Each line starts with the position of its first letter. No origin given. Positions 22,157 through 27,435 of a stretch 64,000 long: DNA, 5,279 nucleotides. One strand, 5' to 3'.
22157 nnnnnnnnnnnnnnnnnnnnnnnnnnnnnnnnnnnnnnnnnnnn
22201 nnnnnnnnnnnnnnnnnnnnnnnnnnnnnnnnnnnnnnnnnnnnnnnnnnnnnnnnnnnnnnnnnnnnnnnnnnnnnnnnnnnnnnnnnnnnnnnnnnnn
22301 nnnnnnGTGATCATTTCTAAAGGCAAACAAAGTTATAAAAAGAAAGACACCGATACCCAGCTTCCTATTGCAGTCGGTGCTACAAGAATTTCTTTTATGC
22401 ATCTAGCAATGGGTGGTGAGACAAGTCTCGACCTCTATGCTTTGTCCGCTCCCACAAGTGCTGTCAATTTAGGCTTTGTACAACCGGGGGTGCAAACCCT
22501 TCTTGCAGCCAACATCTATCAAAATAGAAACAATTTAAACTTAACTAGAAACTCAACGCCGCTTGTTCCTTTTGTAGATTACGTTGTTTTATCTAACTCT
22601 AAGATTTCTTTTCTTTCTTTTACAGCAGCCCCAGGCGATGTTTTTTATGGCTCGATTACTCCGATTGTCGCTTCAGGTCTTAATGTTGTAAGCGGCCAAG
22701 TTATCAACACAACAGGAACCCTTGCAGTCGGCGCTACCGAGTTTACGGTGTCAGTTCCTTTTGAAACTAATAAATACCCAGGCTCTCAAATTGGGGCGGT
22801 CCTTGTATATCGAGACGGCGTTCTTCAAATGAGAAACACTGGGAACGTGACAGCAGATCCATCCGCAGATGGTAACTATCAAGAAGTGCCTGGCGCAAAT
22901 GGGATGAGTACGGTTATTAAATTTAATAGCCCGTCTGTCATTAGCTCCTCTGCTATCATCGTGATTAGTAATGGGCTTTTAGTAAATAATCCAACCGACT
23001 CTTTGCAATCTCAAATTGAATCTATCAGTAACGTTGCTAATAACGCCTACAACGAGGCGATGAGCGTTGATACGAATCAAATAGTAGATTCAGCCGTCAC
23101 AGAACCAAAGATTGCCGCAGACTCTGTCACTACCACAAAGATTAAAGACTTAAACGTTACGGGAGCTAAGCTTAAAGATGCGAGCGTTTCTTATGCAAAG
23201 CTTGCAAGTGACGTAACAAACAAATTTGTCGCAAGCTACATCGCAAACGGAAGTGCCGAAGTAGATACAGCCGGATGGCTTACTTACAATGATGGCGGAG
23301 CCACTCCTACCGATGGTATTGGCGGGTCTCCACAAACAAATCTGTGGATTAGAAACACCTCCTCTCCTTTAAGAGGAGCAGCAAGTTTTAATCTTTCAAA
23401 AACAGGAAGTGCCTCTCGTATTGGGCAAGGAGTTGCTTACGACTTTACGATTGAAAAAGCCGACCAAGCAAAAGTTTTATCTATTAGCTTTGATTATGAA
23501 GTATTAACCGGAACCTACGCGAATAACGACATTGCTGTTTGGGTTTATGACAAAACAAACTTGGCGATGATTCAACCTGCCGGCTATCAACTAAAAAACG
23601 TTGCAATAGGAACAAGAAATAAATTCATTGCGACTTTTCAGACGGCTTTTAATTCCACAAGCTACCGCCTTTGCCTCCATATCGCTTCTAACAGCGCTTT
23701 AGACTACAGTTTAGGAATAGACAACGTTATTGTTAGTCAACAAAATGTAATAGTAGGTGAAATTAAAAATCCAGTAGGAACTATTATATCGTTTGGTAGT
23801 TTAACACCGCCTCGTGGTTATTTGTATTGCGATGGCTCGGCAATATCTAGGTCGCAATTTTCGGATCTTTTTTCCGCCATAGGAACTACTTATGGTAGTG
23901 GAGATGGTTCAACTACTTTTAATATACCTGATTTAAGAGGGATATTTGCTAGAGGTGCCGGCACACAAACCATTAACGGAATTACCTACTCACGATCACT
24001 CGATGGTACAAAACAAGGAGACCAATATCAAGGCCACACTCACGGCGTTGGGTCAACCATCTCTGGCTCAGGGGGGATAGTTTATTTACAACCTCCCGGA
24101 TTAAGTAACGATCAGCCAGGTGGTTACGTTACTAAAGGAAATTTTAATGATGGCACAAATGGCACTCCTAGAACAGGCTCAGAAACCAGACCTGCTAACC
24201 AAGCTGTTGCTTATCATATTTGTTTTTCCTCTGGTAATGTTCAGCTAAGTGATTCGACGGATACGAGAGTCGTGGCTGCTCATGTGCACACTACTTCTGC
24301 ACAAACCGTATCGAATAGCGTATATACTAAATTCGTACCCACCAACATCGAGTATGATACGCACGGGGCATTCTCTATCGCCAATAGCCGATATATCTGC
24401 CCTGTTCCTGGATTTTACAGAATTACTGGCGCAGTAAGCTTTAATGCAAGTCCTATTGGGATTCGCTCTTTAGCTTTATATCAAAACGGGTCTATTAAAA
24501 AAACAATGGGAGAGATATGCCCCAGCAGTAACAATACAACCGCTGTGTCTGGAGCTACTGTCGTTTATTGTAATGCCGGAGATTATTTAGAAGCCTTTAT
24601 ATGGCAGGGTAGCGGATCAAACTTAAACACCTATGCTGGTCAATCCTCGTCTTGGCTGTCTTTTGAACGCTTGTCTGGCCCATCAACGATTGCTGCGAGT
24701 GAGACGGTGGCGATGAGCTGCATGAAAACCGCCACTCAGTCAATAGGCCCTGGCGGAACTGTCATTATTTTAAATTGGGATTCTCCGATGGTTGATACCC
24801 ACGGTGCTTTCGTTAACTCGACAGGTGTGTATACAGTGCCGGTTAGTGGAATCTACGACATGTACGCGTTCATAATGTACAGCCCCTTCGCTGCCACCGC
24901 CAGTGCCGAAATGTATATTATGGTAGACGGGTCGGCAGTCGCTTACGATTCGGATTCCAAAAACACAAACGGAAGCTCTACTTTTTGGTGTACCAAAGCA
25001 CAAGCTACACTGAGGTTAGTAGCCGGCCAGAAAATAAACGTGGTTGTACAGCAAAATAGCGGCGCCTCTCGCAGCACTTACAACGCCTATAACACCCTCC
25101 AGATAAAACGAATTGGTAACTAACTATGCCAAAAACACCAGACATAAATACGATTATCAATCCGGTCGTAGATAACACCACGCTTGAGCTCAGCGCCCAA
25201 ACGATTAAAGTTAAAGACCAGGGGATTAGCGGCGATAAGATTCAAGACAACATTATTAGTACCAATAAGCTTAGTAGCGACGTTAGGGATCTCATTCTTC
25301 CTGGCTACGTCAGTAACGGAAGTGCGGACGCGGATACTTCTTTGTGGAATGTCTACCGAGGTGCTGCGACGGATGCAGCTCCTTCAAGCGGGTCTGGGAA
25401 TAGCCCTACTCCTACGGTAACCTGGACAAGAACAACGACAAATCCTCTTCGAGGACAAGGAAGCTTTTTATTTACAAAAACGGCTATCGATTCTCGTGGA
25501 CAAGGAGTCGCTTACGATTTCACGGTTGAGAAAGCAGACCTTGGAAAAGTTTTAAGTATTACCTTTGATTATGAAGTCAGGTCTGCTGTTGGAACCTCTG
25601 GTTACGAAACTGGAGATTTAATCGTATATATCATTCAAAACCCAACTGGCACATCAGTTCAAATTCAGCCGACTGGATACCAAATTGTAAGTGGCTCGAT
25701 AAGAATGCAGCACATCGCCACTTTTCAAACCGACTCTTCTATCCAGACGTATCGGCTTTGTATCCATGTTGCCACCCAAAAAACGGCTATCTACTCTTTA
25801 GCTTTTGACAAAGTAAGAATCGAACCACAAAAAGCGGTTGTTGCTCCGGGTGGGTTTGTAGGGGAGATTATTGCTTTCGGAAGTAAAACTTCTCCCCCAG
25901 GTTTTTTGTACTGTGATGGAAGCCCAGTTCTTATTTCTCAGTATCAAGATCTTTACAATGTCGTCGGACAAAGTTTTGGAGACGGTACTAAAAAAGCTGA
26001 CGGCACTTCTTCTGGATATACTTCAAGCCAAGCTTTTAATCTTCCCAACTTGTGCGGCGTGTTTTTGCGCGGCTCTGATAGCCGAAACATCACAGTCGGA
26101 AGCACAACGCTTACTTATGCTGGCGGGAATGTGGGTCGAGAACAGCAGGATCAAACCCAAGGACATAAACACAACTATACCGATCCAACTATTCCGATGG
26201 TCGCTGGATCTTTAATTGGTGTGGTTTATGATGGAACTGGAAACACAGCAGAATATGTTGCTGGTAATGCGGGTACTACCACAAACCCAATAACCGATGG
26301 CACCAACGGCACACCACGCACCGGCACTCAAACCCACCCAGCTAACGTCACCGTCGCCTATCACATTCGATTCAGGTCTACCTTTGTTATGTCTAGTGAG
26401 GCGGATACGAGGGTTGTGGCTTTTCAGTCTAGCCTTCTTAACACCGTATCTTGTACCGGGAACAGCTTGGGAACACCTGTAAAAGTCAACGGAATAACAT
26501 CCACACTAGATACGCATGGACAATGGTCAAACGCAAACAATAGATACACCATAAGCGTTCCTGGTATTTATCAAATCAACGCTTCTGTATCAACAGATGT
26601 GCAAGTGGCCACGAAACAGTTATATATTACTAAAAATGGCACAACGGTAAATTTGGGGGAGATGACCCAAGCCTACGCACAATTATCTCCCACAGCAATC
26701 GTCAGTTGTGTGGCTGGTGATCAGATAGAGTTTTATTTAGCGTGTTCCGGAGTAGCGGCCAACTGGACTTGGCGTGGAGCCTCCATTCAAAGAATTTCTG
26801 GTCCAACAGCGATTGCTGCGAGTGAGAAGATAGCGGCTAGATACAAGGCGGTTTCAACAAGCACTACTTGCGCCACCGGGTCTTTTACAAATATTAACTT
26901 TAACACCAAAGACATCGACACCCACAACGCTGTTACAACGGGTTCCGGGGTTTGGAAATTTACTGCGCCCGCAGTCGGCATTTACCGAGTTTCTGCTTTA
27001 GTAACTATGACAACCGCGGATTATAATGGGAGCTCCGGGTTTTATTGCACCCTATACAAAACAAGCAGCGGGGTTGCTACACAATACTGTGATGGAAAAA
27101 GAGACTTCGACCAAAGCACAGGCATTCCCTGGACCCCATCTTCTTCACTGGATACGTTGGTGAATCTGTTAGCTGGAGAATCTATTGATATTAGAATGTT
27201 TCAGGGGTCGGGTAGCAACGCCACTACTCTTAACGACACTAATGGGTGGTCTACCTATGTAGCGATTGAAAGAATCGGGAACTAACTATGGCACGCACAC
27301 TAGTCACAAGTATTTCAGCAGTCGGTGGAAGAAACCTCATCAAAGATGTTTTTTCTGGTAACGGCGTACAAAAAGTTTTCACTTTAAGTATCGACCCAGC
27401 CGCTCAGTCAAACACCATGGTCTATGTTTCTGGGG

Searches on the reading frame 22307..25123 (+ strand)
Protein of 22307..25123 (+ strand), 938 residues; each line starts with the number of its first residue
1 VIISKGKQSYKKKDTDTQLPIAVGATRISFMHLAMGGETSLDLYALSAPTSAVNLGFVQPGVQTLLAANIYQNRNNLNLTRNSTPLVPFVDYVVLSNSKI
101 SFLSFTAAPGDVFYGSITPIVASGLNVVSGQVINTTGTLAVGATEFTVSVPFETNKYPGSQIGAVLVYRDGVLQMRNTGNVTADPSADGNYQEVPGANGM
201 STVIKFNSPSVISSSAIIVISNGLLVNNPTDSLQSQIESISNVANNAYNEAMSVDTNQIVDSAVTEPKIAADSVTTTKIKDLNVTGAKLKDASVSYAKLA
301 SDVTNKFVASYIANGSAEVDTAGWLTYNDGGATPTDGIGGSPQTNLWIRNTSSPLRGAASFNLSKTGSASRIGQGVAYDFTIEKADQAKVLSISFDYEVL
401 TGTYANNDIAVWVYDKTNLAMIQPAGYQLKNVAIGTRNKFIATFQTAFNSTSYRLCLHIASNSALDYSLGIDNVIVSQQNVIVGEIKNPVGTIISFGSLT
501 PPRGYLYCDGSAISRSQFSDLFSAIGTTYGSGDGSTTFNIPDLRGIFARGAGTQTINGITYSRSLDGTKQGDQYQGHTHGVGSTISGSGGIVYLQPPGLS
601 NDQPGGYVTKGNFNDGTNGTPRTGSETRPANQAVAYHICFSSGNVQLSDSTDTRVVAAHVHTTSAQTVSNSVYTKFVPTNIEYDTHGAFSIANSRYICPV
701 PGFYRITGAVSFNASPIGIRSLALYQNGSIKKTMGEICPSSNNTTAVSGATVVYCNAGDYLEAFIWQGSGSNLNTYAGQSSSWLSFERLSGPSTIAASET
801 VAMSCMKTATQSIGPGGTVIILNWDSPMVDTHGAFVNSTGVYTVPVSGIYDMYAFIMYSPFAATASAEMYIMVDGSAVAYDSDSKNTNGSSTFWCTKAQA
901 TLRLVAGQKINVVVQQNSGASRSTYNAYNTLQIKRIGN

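Call 12: search_protein_families(library=phrogs, proteins=[window:22307-25123:+], max_evalue=0.001)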
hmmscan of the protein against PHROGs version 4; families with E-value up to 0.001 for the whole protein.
window:22307-25123:+ (938 aa): 19 families
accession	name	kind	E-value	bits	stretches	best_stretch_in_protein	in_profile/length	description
phrog_1858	-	tail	3.8e-28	98.9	1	484-641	134-294/1018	tail fiber protein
phrog_523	-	tail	1.7e-23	84.3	1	215-657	314-654/673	tail collar fiber protein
phrog_9116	-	tail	1.1e-21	78.2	1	488-551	59-122/455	tail protein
phrog_13989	-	head and packaging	4e-21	76.3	2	654-779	458-584/597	virion structural protein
phrog_327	-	tail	6.5e-20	73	1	154-669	151-469/618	tail protein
phrog_25747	-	tail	5.5e-19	68.6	1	487-687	677-869/901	tail fiber protein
phrog_19618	-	tail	5.7e-19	69.4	1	461-673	102-281/387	tail collar protein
phrog_4711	-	unknown function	2.5e-15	58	1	527-638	175-293/296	-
phrog_9370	-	tail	8.4e-13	48.8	1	525-638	340-457/460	tail fiber protein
phrog_7765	-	unknown function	1.6e-12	47.5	1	525-638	455-575/578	-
phrog_14307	-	unknown function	3.3e-12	47.3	1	486-585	46-132/137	-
phrog_15750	-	unknown function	4.6e-12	47.4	2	826-924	56-158/168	-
phrog_12754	-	unknown function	1.2e-09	38.7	1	656-789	428-568/579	-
phrog_3100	-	tail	2.2e-09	39.1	1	231-636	21-377/382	tail fiber protein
phrog_295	-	tail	8.5e-09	35.8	1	240-579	425-667/794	tail fiber protein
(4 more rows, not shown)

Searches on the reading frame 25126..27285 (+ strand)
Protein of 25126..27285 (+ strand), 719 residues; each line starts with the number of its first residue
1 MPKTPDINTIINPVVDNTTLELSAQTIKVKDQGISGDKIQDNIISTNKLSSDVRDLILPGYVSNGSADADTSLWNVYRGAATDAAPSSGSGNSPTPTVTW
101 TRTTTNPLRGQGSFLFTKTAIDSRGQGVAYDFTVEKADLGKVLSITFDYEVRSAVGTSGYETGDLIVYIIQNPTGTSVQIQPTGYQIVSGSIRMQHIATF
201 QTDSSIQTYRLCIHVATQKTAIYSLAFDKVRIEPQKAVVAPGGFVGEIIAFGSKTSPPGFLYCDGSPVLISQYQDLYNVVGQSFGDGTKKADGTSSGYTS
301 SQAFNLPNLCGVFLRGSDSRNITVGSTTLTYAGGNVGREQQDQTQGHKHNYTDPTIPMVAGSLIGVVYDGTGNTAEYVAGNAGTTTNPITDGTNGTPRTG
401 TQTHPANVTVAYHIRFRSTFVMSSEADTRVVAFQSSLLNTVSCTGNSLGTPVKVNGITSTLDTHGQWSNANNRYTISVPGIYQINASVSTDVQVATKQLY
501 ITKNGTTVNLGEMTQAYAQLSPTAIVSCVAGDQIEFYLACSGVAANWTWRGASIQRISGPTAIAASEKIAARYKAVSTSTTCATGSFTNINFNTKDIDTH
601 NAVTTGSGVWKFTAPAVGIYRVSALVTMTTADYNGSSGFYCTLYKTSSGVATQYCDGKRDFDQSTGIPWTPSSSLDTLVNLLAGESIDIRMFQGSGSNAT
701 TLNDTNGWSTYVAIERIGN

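Call 12: search_protein_families(library=phrogs, proteins=[window:25126-27285:+], max_evalue=0.001)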
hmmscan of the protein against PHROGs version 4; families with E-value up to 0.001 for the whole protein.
window:25126-27285:+ (719 aa): 8 families
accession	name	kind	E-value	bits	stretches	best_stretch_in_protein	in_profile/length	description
phrog_1858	-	tail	1.1e-16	61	1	228-420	123-297/1018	tail fiber protein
phrog_523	-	tail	1.3e-15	58.2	1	220-423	460-644/673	tail collar fiber protein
phrog_4711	-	unknown function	1.4e-14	55.5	1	301-415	183-294/296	-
phrog_9370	-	tail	1.7e-12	47.8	1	300-415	349-458/460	tail fiber protein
phrog_7765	-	unknown function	3.4e-10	39.9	1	301-415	465-576/578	-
phrog_19618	-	tail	5.6e-10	39.7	1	209-411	108-250/387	tail collar protein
phrog_15750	-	unknown function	6.4e-10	40.4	1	577-707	39-157/168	-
phrog_14307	-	unknown function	0.0003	21.5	1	245-332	50-117/137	-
